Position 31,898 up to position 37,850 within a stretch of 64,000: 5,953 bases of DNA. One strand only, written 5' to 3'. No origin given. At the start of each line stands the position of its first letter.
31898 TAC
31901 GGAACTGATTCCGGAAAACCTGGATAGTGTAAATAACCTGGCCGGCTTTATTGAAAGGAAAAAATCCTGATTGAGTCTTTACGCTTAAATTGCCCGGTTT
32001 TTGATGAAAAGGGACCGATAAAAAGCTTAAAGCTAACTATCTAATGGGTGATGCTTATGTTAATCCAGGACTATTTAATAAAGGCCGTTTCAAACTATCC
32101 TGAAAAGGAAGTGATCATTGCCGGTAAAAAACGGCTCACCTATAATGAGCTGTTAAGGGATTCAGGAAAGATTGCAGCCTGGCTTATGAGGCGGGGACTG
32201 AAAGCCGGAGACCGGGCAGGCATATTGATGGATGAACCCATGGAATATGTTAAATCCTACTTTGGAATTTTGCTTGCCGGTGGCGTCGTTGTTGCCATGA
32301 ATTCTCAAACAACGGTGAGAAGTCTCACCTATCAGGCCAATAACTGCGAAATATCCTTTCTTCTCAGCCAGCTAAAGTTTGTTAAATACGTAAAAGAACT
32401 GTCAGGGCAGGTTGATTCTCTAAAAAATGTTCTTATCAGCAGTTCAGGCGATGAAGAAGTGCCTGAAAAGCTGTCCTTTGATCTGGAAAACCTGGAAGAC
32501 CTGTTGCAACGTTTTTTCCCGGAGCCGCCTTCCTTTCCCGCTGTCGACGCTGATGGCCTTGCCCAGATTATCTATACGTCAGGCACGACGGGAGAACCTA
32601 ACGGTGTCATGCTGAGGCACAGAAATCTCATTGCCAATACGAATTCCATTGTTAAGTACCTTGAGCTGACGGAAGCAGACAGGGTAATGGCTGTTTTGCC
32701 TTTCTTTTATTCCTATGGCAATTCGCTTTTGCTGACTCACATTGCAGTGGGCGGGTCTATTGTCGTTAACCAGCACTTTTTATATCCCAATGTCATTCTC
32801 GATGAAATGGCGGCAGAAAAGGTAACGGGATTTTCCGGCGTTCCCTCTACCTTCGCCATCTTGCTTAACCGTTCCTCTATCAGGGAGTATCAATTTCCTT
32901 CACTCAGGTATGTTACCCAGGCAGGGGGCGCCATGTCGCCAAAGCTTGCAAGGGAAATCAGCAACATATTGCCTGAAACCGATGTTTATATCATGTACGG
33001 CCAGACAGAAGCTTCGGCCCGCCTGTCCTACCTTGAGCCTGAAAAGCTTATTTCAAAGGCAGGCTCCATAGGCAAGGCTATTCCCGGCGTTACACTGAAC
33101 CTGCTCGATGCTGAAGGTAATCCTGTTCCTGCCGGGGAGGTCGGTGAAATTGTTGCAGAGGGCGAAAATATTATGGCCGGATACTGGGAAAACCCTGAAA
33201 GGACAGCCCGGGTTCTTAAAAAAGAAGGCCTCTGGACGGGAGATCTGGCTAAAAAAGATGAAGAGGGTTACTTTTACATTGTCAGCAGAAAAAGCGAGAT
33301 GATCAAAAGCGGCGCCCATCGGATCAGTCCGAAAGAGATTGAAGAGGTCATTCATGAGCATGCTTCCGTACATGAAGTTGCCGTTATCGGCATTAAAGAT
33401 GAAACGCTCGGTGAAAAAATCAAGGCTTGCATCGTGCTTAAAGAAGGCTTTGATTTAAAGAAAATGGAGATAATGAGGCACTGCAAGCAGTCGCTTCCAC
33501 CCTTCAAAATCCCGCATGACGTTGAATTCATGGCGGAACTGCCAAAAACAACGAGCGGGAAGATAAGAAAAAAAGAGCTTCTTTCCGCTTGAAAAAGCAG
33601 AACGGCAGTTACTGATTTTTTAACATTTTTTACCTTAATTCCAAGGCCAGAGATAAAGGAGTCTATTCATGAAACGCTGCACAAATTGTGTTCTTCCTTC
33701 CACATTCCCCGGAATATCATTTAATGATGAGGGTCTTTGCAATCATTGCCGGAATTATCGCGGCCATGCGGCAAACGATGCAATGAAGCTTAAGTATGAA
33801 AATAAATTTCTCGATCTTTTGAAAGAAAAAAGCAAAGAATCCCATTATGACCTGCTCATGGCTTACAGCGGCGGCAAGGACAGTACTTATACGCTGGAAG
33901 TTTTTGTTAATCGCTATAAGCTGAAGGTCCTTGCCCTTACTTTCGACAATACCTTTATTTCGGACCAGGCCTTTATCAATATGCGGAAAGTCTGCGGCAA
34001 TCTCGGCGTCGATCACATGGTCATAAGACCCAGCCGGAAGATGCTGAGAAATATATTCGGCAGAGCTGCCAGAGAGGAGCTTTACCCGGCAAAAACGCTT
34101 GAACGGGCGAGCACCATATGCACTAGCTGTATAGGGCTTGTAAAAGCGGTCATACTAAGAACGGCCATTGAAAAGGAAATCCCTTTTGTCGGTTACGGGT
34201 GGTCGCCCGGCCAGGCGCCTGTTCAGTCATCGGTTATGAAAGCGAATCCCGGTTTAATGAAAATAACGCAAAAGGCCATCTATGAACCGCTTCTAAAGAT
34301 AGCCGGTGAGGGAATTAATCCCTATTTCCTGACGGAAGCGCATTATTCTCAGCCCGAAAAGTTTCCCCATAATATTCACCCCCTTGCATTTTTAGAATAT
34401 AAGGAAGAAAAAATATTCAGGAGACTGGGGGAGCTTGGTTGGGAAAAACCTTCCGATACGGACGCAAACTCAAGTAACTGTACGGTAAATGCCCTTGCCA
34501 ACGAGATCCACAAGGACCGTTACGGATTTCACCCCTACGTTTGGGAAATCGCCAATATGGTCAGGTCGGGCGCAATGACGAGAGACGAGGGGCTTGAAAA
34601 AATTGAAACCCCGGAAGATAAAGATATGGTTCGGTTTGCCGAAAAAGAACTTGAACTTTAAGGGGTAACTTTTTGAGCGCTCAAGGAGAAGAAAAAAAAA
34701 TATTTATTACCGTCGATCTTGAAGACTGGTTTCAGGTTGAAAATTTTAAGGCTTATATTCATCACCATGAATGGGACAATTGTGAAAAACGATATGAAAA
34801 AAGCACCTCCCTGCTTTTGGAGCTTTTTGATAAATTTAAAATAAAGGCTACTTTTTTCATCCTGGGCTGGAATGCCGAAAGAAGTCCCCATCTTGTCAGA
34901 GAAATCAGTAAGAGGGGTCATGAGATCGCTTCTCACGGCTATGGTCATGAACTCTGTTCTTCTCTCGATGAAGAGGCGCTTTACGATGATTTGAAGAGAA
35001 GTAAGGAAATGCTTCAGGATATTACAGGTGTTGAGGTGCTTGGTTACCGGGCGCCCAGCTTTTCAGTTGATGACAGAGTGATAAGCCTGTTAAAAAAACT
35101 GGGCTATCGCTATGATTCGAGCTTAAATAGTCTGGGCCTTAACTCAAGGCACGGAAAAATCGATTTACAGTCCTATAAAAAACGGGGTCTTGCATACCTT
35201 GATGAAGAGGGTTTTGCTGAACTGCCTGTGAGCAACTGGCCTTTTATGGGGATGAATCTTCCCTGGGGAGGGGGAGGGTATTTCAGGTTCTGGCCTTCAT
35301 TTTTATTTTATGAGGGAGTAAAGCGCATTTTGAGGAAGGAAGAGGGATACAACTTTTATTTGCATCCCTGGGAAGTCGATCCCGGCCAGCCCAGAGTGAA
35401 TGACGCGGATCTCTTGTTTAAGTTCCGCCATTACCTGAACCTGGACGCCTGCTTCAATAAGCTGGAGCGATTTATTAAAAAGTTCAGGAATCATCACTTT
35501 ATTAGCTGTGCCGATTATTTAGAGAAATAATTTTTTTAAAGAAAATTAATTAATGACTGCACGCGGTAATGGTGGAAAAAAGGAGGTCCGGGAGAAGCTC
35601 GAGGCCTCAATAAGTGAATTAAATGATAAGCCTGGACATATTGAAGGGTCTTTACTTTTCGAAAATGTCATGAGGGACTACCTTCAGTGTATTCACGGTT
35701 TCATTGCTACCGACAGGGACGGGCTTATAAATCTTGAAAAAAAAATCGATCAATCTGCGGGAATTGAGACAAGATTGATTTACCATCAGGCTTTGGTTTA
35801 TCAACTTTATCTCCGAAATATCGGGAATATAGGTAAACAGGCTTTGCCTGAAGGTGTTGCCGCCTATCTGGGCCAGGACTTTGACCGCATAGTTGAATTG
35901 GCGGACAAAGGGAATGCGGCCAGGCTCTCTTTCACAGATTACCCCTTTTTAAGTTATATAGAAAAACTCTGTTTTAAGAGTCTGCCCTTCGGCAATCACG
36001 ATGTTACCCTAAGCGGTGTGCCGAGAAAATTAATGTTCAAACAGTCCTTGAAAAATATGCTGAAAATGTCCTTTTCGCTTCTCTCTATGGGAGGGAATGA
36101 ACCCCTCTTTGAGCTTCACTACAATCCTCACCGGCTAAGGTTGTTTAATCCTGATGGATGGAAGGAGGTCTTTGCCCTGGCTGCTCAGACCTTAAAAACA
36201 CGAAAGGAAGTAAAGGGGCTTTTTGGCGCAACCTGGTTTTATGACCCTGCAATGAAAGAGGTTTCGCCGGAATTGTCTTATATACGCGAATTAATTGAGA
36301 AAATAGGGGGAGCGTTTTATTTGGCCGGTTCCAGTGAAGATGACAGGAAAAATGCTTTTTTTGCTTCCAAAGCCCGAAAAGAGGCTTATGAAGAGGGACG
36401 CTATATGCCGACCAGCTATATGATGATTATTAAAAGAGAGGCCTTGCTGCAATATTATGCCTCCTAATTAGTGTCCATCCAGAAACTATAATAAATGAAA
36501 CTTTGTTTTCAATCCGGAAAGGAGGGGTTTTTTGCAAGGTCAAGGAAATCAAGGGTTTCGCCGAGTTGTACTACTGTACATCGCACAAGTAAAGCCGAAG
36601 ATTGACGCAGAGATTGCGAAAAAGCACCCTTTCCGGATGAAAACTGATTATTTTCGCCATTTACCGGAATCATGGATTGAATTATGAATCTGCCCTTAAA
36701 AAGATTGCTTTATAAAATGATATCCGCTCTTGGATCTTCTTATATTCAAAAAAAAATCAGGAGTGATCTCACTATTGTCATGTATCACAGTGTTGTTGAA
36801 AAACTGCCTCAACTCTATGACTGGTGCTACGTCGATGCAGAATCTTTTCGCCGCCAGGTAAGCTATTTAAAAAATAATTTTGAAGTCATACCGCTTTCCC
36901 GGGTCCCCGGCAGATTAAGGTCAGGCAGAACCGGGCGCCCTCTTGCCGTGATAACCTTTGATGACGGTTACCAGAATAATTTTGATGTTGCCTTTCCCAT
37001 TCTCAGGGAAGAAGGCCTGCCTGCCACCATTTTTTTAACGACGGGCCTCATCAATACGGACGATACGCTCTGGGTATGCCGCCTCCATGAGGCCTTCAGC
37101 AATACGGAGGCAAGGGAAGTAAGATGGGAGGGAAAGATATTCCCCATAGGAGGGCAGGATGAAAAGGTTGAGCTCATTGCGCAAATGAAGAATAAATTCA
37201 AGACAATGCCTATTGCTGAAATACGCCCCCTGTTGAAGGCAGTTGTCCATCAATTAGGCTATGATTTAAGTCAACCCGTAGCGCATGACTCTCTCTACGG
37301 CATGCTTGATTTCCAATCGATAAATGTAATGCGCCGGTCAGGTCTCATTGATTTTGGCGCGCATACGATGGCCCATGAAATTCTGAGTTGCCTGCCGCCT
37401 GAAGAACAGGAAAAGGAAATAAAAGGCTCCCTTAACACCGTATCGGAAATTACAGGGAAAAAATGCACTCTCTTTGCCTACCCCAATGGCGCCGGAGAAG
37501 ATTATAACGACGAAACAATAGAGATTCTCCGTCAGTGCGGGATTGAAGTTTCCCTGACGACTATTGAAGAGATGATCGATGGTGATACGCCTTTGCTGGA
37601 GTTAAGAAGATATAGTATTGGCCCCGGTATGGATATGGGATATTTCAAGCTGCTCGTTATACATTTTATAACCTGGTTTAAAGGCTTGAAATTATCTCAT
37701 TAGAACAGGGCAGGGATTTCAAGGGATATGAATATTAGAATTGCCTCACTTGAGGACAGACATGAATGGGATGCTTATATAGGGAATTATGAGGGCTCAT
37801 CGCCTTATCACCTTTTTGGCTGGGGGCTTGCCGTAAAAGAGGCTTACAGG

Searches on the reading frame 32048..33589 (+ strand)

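Call 11: search_protein_families(library=ncbifam, proteins=[window:32048-33589:+], max_evalue=0.00001)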
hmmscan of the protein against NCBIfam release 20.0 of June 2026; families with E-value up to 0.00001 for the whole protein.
window:32048-33589:+ (514 aa): 107 families (the best 25 are shown)
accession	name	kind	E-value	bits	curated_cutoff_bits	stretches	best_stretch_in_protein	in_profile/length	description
NF004837.0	PRK06187.1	subfamily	5.5e-128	427.5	476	1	3-511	7-518/531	long-chain-fatty-acid--CoA ligase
TIGR03098.1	ligase_PEP_1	hypoth_equivalog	3.4e-120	401.9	592.35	1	6-511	2-514/517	acyl-CoA ligase (AMP-forming), exosortase A system-associated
NF006182.0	PRK08316.1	subfamily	9.5e-105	351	663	1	6-511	13-513/523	fatty acyl-CoA synthetase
NF009233.0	PRK12583.1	subfamily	1.1e-93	314.5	832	2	167-510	199-545/558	fatty acid CoA ligase family protein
NF005307.0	PRK06839.1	equivalog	1.3e-87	294.5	748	1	15-512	13-490/496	o-succinylbenzoate--CoA ligase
NF006181.0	PRK08314.1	subfamily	4.3e-82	276.1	705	1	12-511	32-550/563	long-chain-fatty-acid--CoA ligase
NF002966.0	PRK03640.1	equivalog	1.2e-81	274.8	556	1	6-512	4-477/483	o-succinylbenzoate--CoA ligase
NF005220.0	PRK06710.1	equivalog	6.7e-81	272.1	1116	2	169-512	206-550/563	long-chain-fatty-acid--CoA ligase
NF006523.0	PRK08974.1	equivalog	2.3e-80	270.4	884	2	164-511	201-549/561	long-chain-fatty-acid--CoA ligase FadD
NF005801.1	PRK07656.1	equivalog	1.2e-79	268.2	657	1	9-511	6-499/500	FadD3 family acyl-CoA ligase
NF005702.0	PRK07514.1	subfamily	2.9e-79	266.7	558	1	18-511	17-496/506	malonyl-CoA synthase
NF005857.1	PRK07786.1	exception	2.4e-78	263.9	733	1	27-511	32-508/513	fatty-acid--CoA ligase FadD5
NF005463.0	PRK07059.1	subfamily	7.5e-78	262.3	869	2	165-511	200-552/557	long-chain-fatty-acid--CoA ligase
NF052269.1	Staph_lig_FadD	equivalog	1.5e-77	261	650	1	19-512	15-490/499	long-chain-fatty-acid--CoA ligase FadD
NF004229.0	PRK05677.1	subfamily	2.7e-77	260.5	879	1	6-511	26-551/563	long-chain-fatty-acid--CoA ligase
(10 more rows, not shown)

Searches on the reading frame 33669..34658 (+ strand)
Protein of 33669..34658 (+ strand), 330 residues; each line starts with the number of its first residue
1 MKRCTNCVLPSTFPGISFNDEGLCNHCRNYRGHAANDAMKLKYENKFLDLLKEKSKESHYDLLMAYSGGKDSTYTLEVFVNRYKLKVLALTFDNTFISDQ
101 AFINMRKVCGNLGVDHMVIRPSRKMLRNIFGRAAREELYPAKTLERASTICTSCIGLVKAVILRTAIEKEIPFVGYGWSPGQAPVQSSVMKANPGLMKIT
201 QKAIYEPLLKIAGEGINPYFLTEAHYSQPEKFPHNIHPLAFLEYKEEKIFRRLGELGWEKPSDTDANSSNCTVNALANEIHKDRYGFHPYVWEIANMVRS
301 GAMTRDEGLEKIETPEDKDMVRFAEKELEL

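Call 11: search_protein_families(library=ncbifam, proteins=[window:33669-34658:+], max_evalue=0.00001)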
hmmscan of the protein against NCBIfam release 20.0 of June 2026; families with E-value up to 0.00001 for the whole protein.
window:33669-34658:+ (330 aa): 2 families
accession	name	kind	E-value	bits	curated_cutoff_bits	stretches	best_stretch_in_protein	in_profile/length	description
TIGR03573.1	WbuX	subfamily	7e-44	150.7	203.2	1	1-326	1-327/344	N-acetyl sugar amidotransferase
TIGR00268.2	TIGR00268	equivalog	6.8e-06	25.5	150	0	59-121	13-76/259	ATP-dependent sacrificial sulfur transferase LarE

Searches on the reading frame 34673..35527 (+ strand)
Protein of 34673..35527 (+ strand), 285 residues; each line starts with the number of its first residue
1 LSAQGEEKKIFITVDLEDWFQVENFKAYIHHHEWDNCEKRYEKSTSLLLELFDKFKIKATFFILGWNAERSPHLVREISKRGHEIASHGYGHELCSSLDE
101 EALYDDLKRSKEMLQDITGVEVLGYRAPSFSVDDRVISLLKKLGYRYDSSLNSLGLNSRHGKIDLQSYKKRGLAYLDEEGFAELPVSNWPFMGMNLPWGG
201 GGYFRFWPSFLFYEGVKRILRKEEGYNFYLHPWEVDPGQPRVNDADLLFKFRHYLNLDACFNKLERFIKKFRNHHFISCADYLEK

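Call 41: search_protein_families(library=ncbifam, proteins=[window:34673-35527:+], max_evalue=1e-8)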
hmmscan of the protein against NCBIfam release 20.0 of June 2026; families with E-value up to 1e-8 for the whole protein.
window:34673-35527:+ (285 aa): 6 families
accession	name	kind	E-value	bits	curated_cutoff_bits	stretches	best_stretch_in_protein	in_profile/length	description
TIGR03006.1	pepcterm_polyde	equivalog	1.4e-86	290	276.2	1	12-273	3-264/272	XrtA system polysaccharide deacetylase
TIGR02764.1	spore_ybaN_pdaB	equivalog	1.1e-22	80.8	237.4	1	42-146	18-122/191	polysaccharide deacetylase family sporulation protein PdaB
NF045821.1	PgAcgDacpgdA1_Bac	equivalog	1.2e-14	53.9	400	1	45-130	103-188/282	peptidoglycan-N-acetylglucosamine deacetylase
TIGR02873.1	spore_ylxY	hypoth_equivalog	3.2e-14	52.8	391.5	1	48-139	103-194/268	probable sporulation protein, polysaccharide deacetylase family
TIGR02884.1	spore_pdaA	equivalog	1.8e-12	47.5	298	1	41-146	47-154/224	delta-lactam-biosynthetic de-N-acetylase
TIGR04243.1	nodulat_NodB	equivalog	1.6e-11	44.1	240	1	45-144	17-117/197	chitooligosaccharide deacetylase NodB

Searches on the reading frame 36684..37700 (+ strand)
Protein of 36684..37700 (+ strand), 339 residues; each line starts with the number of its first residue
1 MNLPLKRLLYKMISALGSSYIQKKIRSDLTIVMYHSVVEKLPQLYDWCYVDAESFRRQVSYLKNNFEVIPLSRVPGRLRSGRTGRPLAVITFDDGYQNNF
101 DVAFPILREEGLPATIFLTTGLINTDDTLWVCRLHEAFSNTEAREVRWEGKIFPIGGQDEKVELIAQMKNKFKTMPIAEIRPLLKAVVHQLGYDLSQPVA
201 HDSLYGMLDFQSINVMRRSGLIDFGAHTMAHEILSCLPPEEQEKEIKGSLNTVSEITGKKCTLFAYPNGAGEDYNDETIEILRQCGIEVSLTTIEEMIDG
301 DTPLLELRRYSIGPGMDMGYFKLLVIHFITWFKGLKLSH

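Call 41: search_protein_families(library=ncbifam, proteins=[window:36684-37700:+], max_evalue=1e-8)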
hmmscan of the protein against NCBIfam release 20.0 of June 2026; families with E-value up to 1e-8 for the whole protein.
window:36684-37700:+ (339 aa): 2 families
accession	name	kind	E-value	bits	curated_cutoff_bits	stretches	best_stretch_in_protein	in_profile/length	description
TIGR03938.2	deacetyl_PgaB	equivalog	1.5e-14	53.2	321.9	1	29-126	3-104/621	poly-beta-1,6-N-acetyl-D-glucosamine N-deacetylase PgaB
TIGR03933.1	PIA_icaB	equivalog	1.3e-10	41.2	248.35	0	52-126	37-112/245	intercellular adhesin biosynthesis polysaccharide N-deacetylase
